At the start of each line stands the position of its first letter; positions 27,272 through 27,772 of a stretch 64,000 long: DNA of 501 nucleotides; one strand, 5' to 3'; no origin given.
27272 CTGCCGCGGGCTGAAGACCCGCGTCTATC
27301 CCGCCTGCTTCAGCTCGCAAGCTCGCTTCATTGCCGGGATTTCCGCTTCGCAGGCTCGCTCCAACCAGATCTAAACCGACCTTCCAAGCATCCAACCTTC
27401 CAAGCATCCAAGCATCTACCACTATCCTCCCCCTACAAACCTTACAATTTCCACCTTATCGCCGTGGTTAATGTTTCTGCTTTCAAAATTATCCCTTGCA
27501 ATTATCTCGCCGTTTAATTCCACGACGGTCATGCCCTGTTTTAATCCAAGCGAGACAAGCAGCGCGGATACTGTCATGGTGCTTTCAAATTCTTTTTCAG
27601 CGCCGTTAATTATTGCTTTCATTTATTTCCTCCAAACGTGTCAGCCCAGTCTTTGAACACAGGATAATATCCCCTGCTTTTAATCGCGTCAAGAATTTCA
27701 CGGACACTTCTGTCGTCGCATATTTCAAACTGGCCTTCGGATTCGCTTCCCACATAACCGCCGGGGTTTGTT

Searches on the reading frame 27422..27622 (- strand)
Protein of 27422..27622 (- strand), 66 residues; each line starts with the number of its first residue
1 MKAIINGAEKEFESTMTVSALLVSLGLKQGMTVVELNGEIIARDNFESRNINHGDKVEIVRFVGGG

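Call 46: search_protein_families(library=pfam, proteins=[window:27422-27622:-], max_evalue=0.01)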
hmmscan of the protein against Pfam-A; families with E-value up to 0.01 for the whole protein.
window:27422-27622:- (66 aa): 1 family
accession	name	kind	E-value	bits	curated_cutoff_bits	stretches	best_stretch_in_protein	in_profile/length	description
PF02597.26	ThiS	-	1.5e-13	51.5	22.5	1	5-66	3-76/76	ThiS family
